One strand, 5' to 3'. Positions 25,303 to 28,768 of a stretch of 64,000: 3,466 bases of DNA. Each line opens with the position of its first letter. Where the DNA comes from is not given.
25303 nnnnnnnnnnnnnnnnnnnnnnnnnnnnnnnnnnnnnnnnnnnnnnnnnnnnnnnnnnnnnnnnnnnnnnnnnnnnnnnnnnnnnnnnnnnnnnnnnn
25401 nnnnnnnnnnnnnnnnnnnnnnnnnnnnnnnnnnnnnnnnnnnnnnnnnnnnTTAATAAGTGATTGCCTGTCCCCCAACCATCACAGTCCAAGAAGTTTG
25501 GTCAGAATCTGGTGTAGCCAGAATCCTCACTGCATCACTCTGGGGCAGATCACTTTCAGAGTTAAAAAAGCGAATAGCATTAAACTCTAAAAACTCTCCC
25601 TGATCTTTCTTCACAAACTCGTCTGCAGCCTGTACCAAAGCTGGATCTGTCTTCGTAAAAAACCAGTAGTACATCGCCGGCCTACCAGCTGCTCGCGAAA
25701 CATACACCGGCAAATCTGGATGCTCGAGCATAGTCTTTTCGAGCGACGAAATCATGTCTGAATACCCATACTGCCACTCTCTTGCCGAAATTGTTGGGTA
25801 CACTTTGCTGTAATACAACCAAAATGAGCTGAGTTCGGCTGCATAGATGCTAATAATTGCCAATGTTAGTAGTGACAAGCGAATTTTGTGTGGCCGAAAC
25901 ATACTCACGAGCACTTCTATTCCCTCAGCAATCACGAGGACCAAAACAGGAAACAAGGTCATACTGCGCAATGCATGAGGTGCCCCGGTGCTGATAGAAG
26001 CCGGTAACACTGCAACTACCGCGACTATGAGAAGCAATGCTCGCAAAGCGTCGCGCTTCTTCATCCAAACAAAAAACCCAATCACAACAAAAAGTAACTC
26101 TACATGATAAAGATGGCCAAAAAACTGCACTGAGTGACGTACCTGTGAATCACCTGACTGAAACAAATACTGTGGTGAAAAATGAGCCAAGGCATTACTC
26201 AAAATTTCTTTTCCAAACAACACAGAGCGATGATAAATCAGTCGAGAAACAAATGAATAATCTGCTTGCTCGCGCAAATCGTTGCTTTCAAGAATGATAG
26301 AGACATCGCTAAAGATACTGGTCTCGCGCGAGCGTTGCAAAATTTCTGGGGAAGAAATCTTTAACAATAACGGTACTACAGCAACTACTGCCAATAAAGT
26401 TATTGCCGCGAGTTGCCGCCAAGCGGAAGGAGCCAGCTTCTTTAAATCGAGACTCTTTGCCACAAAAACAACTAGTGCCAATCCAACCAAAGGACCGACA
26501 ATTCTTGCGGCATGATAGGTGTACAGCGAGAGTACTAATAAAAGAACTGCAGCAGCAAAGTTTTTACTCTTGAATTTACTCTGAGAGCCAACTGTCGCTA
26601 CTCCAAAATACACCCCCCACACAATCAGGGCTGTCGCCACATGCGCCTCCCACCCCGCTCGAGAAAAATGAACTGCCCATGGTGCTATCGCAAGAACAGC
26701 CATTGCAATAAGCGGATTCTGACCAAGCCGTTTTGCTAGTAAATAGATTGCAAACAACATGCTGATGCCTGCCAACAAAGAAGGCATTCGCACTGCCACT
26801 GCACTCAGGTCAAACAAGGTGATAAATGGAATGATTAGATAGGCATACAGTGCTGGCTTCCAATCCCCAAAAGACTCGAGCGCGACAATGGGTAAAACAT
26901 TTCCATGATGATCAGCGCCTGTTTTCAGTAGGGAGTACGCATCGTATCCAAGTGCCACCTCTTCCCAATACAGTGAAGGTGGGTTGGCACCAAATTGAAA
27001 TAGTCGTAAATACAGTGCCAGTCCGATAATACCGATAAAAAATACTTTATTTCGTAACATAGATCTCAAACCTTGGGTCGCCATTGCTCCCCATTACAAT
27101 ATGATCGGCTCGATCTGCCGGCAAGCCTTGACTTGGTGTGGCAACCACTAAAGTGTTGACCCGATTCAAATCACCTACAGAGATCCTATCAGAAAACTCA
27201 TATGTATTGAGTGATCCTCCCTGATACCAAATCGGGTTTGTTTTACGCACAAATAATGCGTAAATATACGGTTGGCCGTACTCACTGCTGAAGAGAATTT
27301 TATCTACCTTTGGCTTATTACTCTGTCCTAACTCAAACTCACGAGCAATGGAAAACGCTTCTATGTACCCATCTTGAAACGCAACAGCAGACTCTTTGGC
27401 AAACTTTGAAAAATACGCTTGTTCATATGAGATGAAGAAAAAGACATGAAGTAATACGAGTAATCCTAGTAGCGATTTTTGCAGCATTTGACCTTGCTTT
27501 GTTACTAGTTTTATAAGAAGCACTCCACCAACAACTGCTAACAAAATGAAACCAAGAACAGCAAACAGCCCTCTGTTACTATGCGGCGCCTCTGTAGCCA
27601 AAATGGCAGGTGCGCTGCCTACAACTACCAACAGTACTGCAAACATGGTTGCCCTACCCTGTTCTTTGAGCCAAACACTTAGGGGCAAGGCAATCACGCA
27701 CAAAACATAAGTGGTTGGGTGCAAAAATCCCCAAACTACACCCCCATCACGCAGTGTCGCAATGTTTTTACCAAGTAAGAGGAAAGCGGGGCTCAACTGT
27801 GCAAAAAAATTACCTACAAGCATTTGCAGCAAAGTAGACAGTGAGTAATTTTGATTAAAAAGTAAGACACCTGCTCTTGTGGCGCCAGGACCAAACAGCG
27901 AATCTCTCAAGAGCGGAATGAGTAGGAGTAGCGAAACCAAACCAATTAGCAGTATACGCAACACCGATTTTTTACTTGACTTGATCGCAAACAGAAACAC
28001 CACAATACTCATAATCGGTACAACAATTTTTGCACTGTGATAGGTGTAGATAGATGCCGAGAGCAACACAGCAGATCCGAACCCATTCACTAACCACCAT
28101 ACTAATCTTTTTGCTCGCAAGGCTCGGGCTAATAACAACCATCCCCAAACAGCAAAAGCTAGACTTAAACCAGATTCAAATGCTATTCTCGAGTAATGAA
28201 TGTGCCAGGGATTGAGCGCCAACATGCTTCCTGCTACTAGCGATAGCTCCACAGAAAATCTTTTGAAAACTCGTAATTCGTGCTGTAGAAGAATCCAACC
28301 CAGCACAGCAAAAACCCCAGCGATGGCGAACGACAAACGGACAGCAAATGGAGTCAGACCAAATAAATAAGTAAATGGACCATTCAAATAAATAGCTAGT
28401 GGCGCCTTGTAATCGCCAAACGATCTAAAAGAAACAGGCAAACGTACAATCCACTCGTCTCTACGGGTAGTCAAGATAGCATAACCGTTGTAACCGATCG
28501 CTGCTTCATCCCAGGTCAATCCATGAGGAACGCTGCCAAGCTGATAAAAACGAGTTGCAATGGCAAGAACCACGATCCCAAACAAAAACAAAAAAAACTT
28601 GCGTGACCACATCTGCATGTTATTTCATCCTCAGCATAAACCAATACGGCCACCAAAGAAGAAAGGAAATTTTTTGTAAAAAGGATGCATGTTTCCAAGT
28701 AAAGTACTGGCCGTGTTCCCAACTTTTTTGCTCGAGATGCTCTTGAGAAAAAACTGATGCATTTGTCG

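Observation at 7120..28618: Four tandem, translationally coupled pairs of ArnT/PMT-like GT-C paralogs, with variation in the acidic catalytic-loop motif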

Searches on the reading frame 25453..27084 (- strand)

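Call 4: search_protein_families(library=pfam, proteins=[window:25453-27084:-], max_evalue=0.01)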
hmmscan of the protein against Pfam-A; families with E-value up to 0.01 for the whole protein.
window:25453-27084:- (543 aa): 1 family
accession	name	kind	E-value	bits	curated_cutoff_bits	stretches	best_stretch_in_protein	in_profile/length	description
PF13231.12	PMT_2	-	0.0023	18.6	26.1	1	76-235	2-155/160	Dolichyl-phosphate-mannose-protein mannosyltransferase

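Call 37: search_protein_families(library=ncbifam, proteins=[window:25453-27084:-], max_evalue=0.01)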
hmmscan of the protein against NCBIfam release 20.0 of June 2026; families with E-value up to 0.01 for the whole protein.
window:25453-27084:- (543 aa): 0 families

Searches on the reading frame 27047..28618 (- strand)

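Call 4: search_protein_families(library=pfam, proteins=[window:27047-28618:-], max_evalue=0.01)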
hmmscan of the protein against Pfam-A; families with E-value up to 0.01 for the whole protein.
window:27047-28618:- (523 aa): 1 family
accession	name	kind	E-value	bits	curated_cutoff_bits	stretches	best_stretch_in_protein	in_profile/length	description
PF13231.12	PMT_2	-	0.0059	17.3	26.1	1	71-236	2-157/160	Dolichyl-phosphate-mannose-protein mannosyltransferase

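Call 37: search_protein_families(library=ncbifam, proteins=[window:27047-28618:-], max_evalue=0.01)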
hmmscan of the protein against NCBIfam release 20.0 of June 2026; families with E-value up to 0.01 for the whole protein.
window:27047-28618:- (523 aa): 2 families
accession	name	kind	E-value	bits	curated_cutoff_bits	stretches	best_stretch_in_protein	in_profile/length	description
TIGR03663.1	TIGR03663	subfamily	0.00018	20.7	126.25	1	13-189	5-163/435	flippase activity-associated protein Agl23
NF052499.1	MnslTaseMT1671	equivalog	0.00047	18.7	900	1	85-237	92-236/523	mannosyltransferase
